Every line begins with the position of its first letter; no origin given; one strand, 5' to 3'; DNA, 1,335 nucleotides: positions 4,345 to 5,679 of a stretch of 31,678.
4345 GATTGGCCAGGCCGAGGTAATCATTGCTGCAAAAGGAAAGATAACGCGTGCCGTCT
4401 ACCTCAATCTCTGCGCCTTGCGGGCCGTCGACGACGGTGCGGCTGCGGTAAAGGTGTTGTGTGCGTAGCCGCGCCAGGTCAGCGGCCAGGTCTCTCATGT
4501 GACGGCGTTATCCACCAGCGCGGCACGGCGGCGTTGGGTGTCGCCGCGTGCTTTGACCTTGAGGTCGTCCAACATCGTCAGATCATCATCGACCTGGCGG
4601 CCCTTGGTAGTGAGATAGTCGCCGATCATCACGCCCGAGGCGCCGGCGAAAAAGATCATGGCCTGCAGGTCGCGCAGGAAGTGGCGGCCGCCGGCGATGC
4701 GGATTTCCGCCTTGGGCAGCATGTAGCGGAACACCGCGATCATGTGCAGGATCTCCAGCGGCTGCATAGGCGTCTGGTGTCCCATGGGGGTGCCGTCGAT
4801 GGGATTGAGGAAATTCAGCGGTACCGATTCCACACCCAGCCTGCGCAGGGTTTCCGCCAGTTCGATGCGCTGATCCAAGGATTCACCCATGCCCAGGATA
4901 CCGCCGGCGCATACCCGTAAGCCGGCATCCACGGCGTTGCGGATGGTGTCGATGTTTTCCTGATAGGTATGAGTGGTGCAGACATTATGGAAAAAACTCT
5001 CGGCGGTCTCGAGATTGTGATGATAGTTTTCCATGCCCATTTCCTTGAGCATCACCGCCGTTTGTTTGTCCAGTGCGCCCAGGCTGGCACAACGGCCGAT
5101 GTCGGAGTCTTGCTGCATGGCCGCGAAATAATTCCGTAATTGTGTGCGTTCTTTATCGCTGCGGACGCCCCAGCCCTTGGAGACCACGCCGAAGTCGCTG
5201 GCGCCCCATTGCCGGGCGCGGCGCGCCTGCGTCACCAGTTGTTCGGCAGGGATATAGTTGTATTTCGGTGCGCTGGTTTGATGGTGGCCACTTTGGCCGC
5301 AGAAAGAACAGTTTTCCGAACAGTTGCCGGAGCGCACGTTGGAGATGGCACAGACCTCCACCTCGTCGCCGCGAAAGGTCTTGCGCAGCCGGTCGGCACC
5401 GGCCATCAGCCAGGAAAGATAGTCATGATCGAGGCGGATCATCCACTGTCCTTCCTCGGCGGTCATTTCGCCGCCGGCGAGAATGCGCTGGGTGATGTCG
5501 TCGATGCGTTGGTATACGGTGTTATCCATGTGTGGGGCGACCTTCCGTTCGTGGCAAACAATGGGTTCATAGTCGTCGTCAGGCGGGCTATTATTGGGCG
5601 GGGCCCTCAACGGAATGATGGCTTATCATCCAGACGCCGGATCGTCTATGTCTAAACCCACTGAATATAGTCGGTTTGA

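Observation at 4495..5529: BioB with a Type II-like auxiliary-cluster ligand set (candidate 4Fe-5S biotin synthase)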

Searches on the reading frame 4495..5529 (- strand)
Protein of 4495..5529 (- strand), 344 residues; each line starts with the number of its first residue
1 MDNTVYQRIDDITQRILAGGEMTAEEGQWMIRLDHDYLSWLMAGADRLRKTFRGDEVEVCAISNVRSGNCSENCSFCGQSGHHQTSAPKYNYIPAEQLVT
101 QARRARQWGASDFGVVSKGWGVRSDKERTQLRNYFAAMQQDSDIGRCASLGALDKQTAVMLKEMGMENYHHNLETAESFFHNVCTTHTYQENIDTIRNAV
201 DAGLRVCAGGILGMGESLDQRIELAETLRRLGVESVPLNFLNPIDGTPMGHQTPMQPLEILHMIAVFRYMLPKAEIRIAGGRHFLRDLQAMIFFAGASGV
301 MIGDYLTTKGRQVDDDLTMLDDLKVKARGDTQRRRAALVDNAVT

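Call 3: search_solved_structures(query=window:4495-5529:-, max_evalue=0.001, show_alignments=4)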
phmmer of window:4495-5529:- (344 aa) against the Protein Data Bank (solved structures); distinct sequences matched with E-value up to 0.001: 13.
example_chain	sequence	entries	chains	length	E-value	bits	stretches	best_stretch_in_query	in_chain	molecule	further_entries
8vdw_A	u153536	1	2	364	1.7e-92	313.3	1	5-325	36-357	Biotin synthase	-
8vcw_A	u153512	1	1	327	2.1e-69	237.4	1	13-323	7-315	Biotin synthase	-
1r30_A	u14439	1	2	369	2.3e-48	168.2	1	46-323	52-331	Biotin synthase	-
3ciw_A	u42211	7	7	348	5.2e-12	48.7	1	36-277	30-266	FeFe-Hydrogenase maturase | [FeFe] hydrogenase maturase subunit HydE | Biotin synthetase, putative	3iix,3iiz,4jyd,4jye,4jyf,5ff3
5fep_A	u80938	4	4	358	5.6e-12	48.6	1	35-277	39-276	[FeFe] hydrogenase maturase subunit HydE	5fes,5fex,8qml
7o1p_A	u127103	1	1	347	7e-12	48.3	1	36-277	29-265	[FeFe] hydrogenase maturase subunit HydE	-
3cix_A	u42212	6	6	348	7e-12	48.3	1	36-277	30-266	FeFe-Hydrogenase maturase | [FeFe] hydrogenase maturase subunit HydE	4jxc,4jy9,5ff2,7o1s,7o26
8qmk_A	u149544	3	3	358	7.2e-12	48.3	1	35-277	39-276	[FeFe] hydrogenase maturase subunit HydE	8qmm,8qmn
7o1o_A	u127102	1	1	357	7.5e-12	48.2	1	35-277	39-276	[FeFe] hydrogenase maturase subunit HydE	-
5few_A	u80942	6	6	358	7.5e-12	48.2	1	35-277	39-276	[FeFe] hydrogenase maturase subunit HydE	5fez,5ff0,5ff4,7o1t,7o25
4jy8_A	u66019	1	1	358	7.6e-12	48.2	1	35-277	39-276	FEFE-HYDROGENASE MATURASE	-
5exi_A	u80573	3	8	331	0.00014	24.3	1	162-242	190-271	Lipoyl synthase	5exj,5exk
3t7v_A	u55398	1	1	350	0.00026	23.4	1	8-277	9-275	methylornithine synthase PylB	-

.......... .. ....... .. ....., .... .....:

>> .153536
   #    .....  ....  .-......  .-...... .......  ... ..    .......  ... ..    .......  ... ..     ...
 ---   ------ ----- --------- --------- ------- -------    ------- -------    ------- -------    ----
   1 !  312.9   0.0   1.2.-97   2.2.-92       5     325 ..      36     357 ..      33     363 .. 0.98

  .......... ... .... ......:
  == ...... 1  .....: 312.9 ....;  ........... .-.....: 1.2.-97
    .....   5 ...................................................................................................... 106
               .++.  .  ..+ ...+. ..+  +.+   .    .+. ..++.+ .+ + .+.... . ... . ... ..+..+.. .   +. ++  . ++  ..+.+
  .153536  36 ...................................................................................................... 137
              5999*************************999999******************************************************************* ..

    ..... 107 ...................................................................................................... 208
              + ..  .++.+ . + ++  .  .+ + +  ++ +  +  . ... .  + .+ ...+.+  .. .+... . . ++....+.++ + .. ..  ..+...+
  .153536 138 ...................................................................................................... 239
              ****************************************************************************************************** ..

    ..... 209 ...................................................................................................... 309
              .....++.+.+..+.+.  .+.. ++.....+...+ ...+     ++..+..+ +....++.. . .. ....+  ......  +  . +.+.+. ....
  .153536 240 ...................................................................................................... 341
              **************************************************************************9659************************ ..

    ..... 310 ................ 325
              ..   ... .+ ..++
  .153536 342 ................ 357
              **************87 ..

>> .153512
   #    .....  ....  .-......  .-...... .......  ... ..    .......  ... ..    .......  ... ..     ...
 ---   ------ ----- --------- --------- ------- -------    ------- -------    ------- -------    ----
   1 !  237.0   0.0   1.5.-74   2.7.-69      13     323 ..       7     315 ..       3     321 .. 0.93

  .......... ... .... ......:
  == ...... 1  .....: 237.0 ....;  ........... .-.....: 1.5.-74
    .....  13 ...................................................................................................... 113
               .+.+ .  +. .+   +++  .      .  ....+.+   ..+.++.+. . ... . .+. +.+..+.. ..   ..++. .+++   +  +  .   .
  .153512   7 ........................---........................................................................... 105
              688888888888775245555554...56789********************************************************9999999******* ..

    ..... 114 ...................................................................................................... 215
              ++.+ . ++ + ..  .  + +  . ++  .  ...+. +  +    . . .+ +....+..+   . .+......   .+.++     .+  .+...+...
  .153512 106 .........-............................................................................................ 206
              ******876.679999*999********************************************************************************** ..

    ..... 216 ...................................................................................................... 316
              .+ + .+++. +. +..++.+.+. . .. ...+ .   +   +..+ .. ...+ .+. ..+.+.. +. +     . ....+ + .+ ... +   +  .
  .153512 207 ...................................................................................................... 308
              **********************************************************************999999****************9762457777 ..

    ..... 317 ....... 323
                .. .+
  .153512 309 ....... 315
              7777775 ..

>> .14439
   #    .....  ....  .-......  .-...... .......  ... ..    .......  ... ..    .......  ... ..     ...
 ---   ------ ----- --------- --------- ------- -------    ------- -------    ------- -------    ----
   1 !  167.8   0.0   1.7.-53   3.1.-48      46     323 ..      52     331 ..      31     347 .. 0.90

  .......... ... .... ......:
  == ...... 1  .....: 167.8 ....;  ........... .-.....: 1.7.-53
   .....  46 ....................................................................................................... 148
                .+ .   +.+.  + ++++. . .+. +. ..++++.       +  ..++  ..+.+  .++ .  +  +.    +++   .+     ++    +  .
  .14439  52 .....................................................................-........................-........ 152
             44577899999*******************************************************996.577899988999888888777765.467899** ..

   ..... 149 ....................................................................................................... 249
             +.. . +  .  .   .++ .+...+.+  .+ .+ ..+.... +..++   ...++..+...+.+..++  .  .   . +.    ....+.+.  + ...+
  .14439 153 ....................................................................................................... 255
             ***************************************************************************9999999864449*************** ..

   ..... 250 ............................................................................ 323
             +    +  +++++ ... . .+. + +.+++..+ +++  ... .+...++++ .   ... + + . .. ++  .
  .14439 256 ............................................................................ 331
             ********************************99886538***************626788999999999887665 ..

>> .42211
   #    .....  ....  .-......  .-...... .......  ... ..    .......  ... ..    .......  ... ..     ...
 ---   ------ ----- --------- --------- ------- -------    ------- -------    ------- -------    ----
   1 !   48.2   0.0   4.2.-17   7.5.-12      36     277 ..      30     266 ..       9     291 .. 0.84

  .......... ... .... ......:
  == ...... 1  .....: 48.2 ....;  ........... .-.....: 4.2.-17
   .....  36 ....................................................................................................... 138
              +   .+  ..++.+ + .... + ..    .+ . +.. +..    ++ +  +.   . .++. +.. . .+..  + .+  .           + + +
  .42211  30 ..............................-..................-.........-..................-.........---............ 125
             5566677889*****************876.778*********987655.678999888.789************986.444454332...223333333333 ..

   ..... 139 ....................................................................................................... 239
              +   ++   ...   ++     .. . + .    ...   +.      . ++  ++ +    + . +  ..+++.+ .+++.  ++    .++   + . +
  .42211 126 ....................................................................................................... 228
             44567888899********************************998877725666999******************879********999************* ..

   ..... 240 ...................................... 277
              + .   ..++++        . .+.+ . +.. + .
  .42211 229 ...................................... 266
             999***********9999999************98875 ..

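Call 4: search_protein_families(library=ncbifam, proteins=[window:4495-5529:-])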
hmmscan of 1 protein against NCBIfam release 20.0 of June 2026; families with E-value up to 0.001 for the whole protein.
window:4495-5529:- (344 aa): 18 families
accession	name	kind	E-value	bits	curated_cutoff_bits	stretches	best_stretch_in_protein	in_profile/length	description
TIGR00433.2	bioB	equivalog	4.4e-111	371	225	1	21-325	2-306/307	biotin synthase BioB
NF006308.0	PRK08508.1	equivalog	1e-68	231.6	377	1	56-325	3-272/279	biotin synthase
TIGR03910.1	pyrrolys_PylB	equivalog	1.5e-15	57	348.2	1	8-276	4-273/347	methylornithine synthase PylB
TIGR03957.1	rSAM_HmdB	equivalog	5.1e-13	48.9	320.9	1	150-278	126-257/317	5,10-methenyltetrahydromethanopterin hydrogenase cofactor biosynthesis protein HmdB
NF053743.1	LipS2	equivalog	1.5e-10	41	270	1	68-275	31-235/292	LipS2 family lipoyl synthase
NF004911.0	PRK06267.1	equivalog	3.2e-09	36.4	305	1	71-279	40-241/351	hypothetical protein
NF005609.0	PRK07360.1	equivalog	4.5e-09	35.6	426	1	7-117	6-116/374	7,8-didemethyl-8-hydroxy-5-deazariboflavin synthase subunit CofH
TIGR03551.1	F420_cofH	equivalog_domain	7.9e-09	34.8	374.1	1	37-140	15-114/345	5-amino-6-(D-ribitylamino)uracil--L-tyrosine 4-hydroxyphenyl transferase CofH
NF006687.0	PRK09234.1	equivalog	3e-07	29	1018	1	18-113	488-582/849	bifunctional FO biosynthesis protein CofGH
NF009544.0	PRK12928.1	subfamily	1.2e-06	28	210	1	161-238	165-244/300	lipoyl synthase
NF004019.1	PRK05481.1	subfamily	1.3e-06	27.9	203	1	161-238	145-224/286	lipoyl synthase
TIGR03550.1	F420_cofG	equivalog_domain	1.5e-06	27.6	213.35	1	164-278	125-243/322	7,8-didemethyl-8-hydroxy-5-deazariboflavin synthase CofG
TIGR01212.1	TIGR01212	equivalog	1.5e-05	24.2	180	1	180-259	153-233/302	tRNA modification radical SAM protein MnmL/YtqA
TIGR00510.1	lipA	equivalog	4.5e-05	22.9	310.25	1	156-238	157-241/302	lipoyl synthase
NF053790.1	LplA_LipA_fuse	exception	6.8e-05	21.6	800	1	168-238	484-554/606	bifunctional lipoate--protein ligase/lipoyl synthase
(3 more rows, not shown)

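Call 5: search_protein_families(library=pfam, proteins=[window:4495-5529:-])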
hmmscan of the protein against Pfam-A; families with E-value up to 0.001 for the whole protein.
window:4495-5529:- (344 aa): 2 families
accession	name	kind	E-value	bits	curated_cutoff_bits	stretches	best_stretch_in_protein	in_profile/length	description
PF06968.18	BATS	-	8.6e-27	93.6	22.2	1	237-323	1-85/88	Biotin and Thiamin Synthesis associated domain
PF04055.27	Radical_SAM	-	5.6e-18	66.1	29.5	1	67-227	4-165/166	Radical SAM superfamily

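Call 13: find_related_loci(query=window:4495-5529:-, collection=genome_contigs, flank=8000)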
Query window:4495-5529:- (344 aa) in genome_contigs; peptide patterns used: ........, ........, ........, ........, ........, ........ (x = any residue, [..] = any of these).
123 stretches matched a pattern; 101 encode a relative of the query (tblastn E <= 1e-3); the best 80 are kept; 80 distinct loci.
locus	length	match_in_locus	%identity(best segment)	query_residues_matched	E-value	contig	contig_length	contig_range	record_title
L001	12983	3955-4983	93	1-343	0e+0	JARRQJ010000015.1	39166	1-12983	MAG: Gammaproteobacteria bacterium isolate Spart_199_MAG scaffold_167, whole genome shotgun sequence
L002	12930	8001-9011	90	1-337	0e+0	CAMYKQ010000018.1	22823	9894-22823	MAG: uncultured Gammaproteobacteria bacterium isolate Biocath_Gamma_008 genome assembly, contig: k127_10422, whole genom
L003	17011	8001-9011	89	1-337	0e+0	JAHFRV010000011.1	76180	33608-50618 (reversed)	MAG: Gammaproteobacteria bacterium isolate nzgw582 NODE_81_length_76181_cov_4.499763, whole genome shotgun sequence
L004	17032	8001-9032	86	1-344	0e+0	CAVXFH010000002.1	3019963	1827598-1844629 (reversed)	MAG: uncultured Gammaproteobacteria bacterium isolate MFD02416.bin.1.36 genome assembly, contig: contig_444, whole genom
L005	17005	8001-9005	90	1-335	0e+0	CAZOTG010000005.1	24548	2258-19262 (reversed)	MAG TPA_asm: uncultured Chromatiaceae bacterium isolate binchicken_co150_558 genome assembly, contig: NODE_4324_length_2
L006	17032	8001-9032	85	1-344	0e+0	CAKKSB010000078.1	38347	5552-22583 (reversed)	Gammaproteobacteria bacterium isolate Hainich-H32-bin066-1 genome assembly, contig: H32-bin066_1_Hain_PNK108_H32_02um_39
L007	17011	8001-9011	88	1-337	0e+0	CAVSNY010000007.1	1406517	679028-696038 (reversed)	MAG: uncultured Gammaproteobacteria bacterium isolate MFD03066.bin.1.24 genome assembly, contig: contig_26750, whole gen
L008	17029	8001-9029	82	1-343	0e+0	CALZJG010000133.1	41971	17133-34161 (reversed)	MAG: uncultured Chromatiaceae bacterium isolate FCS_M_Gamma_041 genome assembly, contig: k121_1448036, whole genome shot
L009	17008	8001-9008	81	1-336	0e+0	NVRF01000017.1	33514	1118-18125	MAG: Gammaproteobacteria bacterium isolate NORP174 Contig_source1382A_3157, whole genome shotgun sequence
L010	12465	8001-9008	80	1-336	0e+0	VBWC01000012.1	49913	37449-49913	MAG: Gammaproteobacteria bacterium isolate X1_MaxBin.010 scaffold_239, whole genome shotgun sequence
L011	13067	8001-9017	80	1-339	0e+0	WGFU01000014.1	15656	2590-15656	MAG: Gammaproteobacteria bacterium isolate S146_98 k151_408562, whole genome shotgun sequence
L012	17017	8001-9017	81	1-339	0e+0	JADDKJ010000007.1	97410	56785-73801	MAG: Gammaproteobacteria bacterium isolate bin1 7, whole genome shotgun sequence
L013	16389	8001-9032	80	1-344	0e+0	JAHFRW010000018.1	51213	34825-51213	MAG: Gammaproteobacteria bacterium isolate nzgw583 NODE_174_length_51214_cov_6.777739, whole genome shotgun sequence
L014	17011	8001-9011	80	1-337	0e+0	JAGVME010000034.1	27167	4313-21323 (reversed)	MAG: Gammaproteobacteria bacterium isolate SW_26 c_000000147328, whole genome shotgun sequence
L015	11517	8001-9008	78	1-336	0e+0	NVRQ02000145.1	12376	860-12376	MAG: Gammaproteobacteria bacterium isolate NORP163 NORP163_145, whole genome shotgun sequence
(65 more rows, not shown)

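Call 20: find_homologous_proteins(query=window:4495-5529:-, max_evalue=1e-30)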
Query window:4495-5529:- (344 aa): 6287 proteins with E <= 1e-30 among 8000 candidates; the best 120 are listed.
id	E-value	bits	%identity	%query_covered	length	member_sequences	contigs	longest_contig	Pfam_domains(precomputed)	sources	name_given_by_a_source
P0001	1.8e-216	736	93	100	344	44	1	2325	PF04055.28,PF06968.19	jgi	jgi:biotin synthase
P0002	3.4e-214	728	92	100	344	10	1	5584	PF04055.28,PF06968.19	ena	-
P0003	1.0e-212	723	92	100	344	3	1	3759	PF04055.28,PF06968.19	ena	-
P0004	4.1e-210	715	90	100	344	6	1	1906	PF04055.28,PF06968.19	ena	-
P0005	9.7e-210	714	90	100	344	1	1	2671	PF04055.28,PF06968.19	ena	-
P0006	1.3e-205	700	89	98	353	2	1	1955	PF04055.28,PF06968.19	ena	-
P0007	4.2e-205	698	89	98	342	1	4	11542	PF04055.28,PF06968.19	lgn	-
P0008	7.5e-204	694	89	97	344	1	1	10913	PF04055.28,PF06968.19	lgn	-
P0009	8.0e-204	694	86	100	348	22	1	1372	PF04055.28,PF06968.19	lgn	-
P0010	1.7e-200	683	86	100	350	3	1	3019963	PF04055.28,PF06968.19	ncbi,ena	-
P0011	4.3e-199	679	85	100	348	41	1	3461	PF04055.28,PF06968.19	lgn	-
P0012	3.0e-192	656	87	94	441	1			PF04055.28,PF06968.19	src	-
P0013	3.4e-191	653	82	100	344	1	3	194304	PF04055.28,PF06968.19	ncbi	-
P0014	1.2e-187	641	82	98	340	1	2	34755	PF04055.28,PF06968.19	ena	-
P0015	1.3e-187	641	82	98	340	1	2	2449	PF04055.28,PF06968.19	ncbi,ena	-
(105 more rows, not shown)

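Call 29: search_protein_representatives(protein=window:4495-5529:-)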
Query: 344 residues. Proteins with E-value up to 0.001 (for the whole library): 4431; up to 1e-10: 2116; up to 1e-30: 525. The best 150 are listed.
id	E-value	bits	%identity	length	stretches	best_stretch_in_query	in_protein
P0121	1.9e-94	332.9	47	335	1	9-322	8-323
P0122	1.1e-89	317.3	47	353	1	8-327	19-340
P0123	2.4e-85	303.0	46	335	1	10-325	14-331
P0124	1.9e-84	300.0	46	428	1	5-325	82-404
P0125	5.7e-83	295.2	44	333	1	5-325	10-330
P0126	1.5e-81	290.5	44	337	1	9-329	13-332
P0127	2.0e-81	290.1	47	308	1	33-326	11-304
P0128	7.4e-80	284.9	44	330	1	6-324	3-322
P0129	1.0e-78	281.2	68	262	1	4-178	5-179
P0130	1.5e-78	280.6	46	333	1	9-324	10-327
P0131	4.4e-78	279.1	45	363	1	22-328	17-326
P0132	6.5e-78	278.5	42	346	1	3-325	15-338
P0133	1.1e-77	277.7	42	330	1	6-332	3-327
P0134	1.3e-77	277.5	41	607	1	9-321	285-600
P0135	2.4e-77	276.7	43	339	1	8-324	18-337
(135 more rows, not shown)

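Call 32: list_cluster_members(proteins=[P0121, P0122, P0123, P0124, P0125, P0126, P0127, P0128, P0130, P0131])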
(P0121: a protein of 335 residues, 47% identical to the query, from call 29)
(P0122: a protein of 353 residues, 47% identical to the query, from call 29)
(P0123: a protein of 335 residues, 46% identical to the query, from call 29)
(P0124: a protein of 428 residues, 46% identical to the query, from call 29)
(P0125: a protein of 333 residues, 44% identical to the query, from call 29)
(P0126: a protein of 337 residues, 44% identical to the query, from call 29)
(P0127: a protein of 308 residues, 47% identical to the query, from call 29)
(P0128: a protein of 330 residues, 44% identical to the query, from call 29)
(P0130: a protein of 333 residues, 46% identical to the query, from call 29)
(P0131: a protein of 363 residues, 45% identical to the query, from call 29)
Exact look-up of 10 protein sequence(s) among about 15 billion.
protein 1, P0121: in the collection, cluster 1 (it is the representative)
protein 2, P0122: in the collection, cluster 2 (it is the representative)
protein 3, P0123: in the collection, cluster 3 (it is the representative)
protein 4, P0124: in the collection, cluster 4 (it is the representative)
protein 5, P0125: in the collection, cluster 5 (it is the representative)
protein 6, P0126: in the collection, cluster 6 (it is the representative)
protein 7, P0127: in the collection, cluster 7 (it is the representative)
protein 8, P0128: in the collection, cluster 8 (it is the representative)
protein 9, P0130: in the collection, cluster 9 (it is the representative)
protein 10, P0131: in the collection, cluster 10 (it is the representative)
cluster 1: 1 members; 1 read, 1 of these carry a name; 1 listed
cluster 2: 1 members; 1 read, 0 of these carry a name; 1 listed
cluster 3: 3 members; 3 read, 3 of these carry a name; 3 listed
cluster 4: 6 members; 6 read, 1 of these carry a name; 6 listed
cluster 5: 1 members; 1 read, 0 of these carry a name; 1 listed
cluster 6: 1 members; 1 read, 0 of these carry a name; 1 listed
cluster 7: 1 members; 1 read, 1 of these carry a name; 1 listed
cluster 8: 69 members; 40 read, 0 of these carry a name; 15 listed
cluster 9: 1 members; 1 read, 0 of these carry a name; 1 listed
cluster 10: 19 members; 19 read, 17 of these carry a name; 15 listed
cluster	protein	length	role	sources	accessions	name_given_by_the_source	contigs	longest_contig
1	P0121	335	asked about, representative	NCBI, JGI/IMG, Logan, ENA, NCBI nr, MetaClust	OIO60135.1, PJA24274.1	MAG: biotin synthase BioB [Alphaproteobacteria bacterium CG_4_10_14_0_2_um_filter_63_37] | MAG: biotin synthase BioB [Proteobacteria bacterium CG1_02_64_396] | \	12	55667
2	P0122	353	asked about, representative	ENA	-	-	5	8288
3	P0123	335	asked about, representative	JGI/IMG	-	biotin synthase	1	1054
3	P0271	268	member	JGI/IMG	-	biotin synthase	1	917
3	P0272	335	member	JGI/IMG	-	biotin synthase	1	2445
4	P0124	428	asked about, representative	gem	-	-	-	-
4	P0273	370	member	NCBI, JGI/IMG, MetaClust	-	\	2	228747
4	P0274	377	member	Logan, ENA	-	-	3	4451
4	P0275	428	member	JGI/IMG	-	-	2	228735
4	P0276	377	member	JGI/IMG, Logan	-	-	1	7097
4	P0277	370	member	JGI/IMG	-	-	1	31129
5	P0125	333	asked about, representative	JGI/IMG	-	-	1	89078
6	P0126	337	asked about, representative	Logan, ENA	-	-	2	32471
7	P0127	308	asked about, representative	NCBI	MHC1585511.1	MAG: biotin synthase BioB, partial [Candidatus Syntropharchaeia archaeon]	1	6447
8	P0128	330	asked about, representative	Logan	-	-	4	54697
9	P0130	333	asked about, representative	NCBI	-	-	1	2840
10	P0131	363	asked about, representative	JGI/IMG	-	biotin synthase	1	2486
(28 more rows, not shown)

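Call 35: find_encoding_contigs(protein=window:4495-5529:-, flank=10000, max_places=4)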
Protein window:4495-5529:- (344 aa): no gene with exactly this product is on record in the collection.
